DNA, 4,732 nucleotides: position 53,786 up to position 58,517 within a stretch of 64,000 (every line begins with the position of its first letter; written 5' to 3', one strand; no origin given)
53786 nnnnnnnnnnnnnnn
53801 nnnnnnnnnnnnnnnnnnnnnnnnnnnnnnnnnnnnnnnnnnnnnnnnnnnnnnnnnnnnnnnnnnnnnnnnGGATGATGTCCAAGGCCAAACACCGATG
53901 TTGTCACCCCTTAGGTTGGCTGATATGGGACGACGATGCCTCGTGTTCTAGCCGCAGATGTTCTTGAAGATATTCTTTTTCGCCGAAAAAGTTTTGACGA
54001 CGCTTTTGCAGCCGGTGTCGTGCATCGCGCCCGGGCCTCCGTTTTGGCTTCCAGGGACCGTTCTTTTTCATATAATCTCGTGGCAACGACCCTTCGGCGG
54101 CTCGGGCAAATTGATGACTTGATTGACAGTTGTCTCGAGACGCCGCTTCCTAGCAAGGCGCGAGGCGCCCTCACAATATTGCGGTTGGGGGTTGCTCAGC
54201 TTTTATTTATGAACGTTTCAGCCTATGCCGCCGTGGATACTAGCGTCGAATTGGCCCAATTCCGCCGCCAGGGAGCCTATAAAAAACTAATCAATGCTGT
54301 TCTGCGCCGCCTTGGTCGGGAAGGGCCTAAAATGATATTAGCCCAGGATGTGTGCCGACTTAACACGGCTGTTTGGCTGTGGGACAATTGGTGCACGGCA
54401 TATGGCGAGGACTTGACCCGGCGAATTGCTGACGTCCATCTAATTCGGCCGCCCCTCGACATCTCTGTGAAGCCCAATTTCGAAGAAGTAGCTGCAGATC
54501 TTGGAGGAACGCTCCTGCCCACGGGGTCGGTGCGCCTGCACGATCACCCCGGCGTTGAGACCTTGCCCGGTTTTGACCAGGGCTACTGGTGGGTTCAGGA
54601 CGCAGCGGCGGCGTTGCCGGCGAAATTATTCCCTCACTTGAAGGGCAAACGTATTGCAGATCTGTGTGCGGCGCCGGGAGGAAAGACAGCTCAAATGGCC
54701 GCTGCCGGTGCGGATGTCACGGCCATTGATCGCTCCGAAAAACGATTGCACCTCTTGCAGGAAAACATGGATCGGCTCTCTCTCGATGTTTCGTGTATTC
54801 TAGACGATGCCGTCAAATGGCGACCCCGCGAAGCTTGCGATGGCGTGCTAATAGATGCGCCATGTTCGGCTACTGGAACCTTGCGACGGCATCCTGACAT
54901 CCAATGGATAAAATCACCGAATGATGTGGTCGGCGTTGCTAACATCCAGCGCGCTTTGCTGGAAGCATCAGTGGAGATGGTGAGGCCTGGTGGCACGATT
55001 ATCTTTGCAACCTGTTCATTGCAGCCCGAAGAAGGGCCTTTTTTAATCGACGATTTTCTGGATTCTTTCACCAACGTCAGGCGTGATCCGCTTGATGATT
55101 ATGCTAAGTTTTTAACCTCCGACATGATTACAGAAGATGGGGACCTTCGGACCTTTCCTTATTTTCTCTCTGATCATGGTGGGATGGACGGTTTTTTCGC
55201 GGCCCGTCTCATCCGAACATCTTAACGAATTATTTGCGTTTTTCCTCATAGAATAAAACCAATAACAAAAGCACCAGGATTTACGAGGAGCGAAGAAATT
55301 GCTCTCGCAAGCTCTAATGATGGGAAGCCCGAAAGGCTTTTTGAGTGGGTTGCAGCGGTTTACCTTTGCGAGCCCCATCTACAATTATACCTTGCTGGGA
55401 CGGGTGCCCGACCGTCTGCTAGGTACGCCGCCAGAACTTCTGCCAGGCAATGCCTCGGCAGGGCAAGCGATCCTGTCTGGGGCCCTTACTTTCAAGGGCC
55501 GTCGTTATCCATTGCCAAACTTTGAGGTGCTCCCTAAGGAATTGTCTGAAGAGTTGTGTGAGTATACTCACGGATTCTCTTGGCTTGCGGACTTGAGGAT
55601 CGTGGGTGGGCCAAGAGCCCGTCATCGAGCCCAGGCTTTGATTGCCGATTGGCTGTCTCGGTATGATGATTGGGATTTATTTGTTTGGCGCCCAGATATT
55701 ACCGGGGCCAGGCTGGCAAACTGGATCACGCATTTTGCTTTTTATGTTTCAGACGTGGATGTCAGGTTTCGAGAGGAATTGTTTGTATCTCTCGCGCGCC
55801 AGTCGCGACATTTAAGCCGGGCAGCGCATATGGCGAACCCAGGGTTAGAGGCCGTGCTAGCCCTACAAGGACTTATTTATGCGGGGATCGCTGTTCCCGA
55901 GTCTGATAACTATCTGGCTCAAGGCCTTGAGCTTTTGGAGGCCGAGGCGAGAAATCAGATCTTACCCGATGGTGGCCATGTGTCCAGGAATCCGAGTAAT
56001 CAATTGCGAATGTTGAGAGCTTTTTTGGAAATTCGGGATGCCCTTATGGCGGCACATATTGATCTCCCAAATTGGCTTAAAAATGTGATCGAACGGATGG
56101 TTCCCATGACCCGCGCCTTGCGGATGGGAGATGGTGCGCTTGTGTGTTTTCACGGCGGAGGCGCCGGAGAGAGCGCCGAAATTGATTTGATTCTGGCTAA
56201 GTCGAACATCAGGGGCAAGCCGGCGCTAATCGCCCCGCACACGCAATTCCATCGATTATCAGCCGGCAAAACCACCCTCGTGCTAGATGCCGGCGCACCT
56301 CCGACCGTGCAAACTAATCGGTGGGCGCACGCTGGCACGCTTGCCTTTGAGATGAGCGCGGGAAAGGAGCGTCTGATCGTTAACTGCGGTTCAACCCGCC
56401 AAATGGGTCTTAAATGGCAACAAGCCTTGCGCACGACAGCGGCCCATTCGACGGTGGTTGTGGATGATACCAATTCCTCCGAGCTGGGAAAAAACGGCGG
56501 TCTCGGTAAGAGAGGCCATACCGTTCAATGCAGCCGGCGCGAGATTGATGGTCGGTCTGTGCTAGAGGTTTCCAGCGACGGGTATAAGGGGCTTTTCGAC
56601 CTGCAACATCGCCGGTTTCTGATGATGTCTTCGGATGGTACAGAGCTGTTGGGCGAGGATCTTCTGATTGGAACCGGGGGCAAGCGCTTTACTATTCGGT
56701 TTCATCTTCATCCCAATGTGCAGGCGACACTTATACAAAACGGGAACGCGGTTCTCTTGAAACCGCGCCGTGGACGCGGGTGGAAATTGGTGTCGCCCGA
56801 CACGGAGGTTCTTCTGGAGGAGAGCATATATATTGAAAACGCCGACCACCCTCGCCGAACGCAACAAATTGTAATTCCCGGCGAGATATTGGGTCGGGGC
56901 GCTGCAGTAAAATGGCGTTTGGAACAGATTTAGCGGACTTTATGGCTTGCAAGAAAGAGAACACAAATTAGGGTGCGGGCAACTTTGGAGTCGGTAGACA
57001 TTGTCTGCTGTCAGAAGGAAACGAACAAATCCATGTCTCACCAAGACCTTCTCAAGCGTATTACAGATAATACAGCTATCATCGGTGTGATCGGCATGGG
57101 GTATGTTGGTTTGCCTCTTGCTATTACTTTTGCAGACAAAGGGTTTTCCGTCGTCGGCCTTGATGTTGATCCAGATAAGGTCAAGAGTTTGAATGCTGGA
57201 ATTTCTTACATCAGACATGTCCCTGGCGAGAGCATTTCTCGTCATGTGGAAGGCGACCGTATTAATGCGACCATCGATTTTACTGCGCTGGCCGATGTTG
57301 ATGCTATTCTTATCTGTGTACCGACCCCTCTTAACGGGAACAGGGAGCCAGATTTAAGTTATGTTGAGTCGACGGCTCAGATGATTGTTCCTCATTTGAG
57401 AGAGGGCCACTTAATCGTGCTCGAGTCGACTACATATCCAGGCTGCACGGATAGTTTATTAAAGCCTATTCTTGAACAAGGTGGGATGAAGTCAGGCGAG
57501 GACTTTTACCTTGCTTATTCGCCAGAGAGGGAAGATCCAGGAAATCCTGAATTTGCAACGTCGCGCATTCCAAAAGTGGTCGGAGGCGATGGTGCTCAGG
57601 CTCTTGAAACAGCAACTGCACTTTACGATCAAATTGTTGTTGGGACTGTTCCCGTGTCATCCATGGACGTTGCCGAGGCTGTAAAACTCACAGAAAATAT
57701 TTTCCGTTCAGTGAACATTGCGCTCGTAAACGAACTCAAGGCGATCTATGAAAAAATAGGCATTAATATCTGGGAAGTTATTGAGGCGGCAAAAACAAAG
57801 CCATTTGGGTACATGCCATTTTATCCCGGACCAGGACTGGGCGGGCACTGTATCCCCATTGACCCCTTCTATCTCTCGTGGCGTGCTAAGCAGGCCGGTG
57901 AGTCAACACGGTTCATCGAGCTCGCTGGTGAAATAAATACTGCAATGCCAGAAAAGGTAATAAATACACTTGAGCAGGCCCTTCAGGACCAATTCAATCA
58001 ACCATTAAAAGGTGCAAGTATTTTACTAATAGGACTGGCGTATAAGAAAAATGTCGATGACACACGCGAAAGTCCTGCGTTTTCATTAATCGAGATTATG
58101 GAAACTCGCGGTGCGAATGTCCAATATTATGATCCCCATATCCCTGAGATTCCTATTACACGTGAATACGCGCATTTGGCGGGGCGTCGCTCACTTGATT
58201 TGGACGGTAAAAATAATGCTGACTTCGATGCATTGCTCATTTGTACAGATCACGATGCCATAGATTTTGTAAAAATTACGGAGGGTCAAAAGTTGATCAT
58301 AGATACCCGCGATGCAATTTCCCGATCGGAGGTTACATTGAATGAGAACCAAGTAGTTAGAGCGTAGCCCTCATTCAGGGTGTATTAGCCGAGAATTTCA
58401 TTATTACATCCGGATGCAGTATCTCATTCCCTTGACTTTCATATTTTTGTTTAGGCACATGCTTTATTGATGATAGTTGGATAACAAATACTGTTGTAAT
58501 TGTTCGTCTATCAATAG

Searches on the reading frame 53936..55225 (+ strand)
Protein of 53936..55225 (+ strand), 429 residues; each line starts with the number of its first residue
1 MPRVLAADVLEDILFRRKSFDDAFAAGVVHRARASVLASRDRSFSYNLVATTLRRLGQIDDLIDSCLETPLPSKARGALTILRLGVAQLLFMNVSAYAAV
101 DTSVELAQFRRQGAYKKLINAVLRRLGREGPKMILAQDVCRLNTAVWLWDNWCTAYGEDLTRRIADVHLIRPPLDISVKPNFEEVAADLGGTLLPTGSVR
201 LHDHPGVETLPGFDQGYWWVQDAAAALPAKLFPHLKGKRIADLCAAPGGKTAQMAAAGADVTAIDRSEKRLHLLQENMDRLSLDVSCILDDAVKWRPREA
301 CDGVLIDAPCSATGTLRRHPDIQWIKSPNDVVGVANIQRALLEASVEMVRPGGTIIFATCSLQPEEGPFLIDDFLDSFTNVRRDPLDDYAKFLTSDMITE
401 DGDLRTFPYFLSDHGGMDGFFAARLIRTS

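Call 91: search_protein_families(library=pfam, proteins=[window:53936-55225:+], max_evalue=0.00001)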
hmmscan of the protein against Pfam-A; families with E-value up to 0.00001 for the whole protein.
window:53936-55225:+ (429 aa): 3 families
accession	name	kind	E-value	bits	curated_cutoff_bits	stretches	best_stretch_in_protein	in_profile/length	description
PF01189.24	Methyltr_RsmB-F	-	3.1e-44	151.5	27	1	237-425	9-198/199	16S rRNA methyltransferase RsmB/F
PF01029.23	NusB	-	5.3e-23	82.3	23.1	1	2-126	3-131/133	NusB family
PF13649.12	Methyltransf_25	-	7.8e-06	26.9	27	0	240-306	1-70/97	Methyltransferase domain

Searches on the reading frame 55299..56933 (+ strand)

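Call 91: search_protein_families(library=pfam, proteins=[window:55299-56933:+], max_evalue=0.00001)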
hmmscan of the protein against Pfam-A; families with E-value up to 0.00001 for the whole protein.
window:55299-56933:+ (544 aa): 2 families
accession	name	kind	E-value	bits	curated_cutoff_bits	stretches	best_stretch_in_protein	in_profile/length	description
PF07940.18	Hepar_II_III_C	-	6.5e-61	206.3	24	1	307-539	4-236/237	Heparinase II/III-like, C-terminal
PF16889.11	Hepar_II_III_N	-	6e-10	39.4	22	1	127-284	148-310/340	Heparinase II/III N-terminus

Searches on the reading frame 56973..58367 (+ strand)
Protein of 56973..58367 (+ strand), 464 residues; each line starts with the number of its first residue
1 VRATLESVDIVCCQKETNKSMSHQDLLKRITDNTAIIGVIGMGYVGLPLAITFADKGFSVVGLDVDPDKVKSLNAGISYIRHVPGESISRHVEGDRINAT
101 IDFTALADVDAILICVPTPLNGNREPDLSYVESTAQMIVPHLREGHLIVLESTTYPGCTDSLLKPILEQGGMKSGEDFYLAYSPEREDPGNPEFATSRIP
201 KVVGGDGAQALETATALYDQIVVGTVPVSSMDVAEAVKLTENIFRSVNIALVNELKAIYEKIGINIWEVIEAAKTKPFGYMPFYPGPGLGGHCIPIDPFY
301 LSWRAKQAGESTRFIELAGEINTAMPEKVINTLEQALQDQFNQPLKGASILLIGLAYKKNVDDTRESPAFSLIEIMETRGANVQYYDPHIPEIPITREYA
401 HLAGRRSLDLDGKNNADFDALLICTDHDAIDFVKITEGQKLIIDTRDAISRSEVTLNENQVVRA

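Call 91: search_protein_families(library=pfam, proteins=[window:56973-58367:+], max_evalue=0.00001)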
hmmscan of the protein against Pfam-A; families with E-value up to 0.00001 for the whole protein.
window:56973-58367:+ (464 aa): 4 families
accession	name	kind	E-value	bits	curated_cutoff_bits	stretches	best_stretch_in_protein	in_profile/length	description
PF03721.20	UDPG_MGDP_dh_N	-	8.8e-47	159.5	27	1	37-212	3-181/187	UDP-glucose/GDP-mannose dehydrogenase family, NAD binding domain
PF00984.24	UDPG_MGDP_dh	-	1.4e-30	105.6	25.4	1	233-323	2-93/94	UDP-glucose/GDP-mannose dehydrogenase family, central domain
PF03720.21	UDPG_MGDP_dh_C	-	4.8e-21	75.5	30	1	352-449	2-101/103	UDP-glucose/GDP-mannose dehydrogenase family, UDP binding domain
PF03446.21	NAD_binding_2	-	8.8e-08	32.8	21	1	37-168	2-109/161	NAD binding domain of 6-phosphogluconate dehydrogenase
